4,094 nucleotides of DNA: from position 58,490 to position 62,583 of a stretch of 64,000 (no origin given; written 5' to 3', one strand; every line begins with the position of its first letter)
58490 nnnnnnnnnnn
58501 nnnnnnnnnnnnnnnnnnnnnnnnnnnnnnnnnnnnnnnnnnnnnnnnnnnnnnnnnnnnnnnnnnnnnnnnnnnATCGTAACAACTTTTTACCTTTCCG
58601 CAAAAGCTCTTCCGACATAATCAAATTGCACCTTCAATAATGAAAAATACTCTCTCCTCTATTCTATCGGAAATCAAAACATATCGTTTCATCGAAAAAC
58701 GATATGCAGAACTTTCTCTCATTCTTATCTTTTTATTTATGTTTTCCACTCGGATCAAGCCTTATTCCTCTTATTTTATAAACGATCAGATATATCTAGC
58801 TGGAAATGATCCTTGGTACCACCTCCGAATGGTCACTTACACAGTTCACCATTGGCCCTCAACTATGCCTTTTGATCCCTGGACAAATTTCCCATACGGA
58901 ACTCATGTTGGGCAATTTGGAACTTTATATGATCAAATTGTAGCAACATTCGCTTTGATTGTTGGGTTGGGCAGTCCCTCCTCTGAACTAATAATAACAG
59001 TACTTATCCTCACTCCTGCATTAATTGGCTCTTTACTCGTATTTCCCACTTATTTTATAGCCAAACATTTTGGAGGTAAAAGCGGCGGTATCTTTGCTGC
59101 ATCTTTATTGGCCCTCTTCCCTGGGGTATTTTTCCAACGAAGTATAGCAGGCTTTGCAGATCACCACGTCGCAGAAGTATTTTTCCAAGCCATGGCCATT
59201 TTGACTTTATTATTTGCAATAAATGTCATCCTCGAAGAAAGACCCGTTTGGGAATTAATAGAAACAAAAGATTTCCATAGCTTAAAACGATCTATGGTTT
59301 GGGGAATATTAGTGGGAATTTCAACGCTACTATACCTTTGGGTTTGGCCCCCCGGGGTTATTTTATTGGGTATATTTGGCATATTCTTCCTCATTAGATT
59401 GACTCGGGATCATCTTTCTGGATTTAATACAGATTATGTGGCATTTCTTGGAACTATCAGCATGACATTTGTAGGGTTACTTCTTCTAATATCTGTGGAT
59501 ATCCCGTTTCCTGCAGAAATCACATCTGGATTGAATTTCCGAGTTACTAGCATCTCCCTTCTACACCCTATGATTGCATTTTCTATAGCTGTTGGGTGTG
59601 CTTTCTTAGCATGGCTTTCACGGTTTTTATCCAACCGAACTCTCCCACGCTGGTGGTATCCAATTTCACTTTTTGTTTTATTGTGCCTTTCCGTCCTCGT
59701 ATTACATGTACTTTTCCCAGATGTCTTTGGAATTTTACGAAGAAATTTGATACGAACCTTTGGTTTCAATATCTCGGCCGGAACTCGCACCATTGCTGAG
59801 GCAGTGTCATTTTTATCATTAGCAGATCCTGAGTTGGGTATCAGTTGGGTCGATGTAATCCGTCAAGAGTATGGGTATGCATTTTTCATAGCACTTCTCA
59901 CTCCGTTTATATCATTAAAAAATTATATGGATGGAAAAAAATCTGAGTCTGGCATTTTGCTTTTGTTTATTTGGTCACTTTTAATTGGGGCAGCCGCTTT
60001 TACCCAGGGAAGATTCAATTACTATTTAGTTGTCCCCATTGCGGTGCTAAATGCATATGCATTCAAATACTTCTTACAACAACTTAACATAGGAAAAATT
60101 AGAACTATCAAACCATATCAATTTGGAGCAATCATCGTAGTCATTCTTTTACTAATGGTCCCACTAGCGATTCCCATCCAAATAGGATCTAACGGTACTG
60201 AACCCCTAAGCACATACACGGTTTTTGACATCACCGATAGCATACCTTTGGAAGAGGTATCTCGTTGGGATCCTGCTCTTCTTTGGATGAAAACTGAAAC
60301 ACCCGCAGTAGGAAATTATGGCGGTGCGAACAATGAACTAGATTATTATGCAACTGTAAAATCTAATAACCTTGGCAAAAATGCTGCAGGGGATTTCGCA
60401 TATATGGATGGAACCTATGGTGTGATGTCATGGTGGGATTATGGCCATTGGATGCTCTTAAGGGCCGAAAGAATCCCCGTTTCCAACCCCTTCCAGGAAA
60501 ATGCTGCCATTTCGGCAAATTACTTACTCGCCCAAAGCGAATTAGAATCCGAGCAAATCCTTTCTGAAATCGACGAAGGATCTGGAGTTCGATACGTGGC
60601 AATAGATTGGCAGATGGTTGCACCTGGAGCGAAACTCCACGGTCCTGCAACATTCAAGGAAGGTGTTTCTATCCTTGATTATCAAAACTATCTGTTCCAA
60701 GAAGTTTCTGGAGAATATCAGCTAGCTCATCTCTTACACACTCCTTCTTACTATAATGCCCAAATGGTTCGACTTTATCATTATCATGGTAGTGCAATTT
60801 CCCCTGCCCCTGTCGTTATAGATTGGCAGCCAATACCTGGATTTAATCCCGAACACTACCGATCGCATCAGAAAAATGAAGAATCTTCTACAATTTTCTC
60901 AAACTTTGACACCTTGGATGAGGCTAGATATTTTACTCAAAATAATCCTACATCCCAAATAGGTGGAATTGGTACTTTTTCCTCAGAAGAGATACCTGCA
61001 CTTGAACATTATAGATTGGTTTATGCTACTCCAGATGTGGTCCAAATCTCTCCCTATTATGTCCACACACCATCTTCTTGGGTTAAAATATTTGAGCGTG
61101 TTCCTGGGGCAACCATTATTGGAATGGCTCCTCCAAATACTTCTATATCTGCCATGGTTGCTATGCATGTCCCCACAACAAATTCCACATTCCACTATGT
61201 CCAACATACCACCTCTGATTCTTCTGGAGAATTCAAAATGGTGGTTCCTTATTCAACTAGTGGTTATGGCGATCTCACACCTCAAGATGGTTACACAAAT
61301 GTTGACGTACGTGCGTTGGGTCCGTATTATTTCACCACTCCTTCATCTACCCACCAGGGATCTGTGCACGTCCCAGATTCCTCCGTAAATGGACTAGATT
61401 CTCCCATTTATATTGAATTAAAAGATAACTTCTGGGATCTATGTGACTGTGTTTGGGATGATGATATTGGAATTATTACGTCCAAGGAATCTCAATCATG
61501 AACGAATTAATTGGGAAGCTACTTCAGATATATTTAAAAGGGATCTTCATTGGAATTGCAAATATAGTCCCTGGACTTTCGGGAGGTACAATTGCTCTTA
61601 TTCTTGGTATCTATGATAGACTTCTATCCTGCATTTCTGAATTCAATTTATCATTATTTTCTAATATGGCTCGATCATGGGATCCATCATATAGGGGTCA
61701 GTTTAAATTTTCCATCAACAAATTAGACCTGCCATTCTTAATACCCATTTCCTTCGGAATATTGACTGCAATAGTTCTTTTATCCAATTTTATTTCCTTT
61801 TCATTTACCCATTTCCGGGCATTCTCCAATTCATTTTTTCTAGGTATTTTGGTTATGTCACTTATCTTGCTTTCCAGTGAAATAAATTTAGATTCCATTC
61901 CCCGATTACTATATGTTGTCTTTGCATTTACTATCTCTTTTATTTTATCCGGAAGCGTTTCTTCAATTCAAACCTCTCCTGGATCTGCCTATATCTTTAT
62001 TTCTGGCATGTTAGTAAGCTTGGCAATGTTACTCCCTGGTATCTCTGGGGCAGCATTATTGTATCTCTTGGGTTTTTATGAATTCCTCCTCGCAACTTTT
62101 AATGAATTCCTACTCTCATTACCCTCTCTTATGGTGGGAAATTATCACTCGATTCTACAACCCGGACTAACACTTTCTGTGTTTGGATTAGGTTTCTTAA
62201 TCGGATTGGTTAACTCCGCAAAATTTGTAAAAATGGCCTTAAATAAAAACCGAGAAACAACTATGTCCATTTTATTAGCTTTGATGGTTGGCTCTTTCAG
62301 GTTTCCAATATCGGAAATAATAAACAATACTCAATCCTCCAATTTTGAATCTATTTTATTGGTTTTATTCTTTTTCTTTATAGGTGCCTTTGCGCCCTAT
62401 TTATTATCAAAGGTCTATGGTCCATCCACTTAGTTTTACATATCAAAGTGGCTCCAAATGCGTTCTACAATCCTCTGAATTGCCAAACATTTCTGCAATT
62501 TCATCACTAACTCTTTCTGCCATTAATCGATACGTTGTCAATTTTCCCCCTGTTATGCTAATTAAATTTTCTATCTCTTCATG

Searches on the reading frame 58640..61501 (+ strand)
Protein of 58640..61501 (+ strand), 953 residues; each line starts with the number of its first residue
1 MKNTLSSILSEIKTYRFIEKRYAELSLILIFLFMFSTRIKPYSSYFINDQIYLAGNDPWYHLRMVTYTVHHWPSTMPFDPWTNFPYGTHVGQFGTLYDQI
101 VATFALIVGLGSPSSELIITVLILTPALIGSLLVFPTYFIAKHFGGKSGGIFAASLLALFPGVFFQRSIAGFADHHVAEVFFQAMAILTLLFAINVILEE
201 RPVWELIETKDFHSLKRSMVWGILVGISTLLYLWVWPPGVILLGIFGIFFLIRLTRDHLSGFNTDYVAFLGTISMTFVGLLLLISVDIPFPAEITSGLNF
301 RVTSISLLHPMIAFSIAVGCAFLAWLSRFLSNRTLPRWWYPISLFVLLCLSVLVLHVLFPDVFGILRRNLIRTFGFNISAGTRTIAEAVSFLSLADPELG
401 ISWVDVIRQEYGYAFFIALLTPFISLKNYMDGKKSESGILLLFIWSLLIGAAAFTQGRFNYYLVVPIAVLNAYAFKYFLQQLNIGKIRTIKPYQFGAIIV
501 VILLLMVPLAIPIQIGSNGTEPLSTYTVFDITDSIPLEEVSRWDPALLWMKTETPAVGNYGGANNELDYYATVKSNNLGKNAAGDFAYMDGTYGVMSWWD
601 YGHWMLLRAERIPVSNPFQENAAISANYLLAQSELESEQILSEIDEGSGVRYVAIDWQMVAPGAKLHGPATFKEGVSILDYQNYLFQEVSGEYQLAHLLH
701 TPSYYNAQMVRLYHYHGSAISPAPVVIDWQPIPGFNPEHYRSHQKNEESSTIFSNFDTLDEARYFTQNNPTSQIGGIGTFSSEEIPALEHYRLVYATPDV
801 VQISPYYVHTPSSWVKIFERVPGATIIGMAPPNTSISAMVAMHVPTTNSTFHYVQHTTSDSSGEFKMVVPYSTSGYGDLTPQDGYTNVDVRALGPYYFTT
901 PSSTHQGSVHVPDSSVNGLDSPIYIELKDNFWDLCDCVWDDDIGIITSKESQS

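Call 4: search_protein_families(library=ncbifam, proteins=[window:58640-61501:+], max_evalue=1)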
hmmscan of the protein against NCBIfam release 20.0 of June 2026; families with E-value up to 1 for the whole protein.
window:58640-61501:+ (953 aa): 1 family
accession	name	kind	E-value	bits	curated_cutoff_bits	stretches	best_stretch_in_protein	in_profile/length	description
TIGR04154.1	archaeo_STT3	subfamily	6.5e-237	788.9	450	1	26-917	3-829/831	oligosaccharyl transferase, archaeosortase A system-associated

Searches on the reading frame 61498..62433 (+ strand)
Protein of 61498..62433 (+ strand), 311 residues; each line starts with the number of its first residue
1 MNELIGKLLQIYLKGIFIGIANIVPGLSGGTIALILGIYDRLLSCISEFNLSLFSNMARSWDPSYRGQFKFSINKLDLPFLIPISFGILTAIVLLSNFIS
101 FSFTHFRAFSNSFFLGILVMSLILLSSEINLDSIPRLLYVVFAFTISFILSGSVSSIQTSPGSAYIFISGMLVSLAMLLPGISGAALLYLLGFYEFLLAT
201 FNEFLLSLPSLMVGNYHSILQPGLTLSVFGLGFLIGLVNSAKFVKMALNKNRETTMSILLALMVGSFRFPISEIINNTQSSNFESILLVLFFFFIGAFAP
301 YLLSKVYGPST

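Call 81: search_protein_families(library=pfam, proteins=[window:61498-62433:+], max_evalue=0.0001)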
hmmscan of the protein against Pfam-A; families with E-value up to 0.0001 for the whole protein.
window:61498-62433:+ (311 aa): 1 family
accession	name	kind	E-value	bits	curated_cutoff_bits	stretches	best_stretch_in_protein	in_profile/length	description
PF04018.18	VCA0040-like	-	9.1e-51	173.2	26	1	18-281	1-241/246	Undecaprenyl phosphate translocase-like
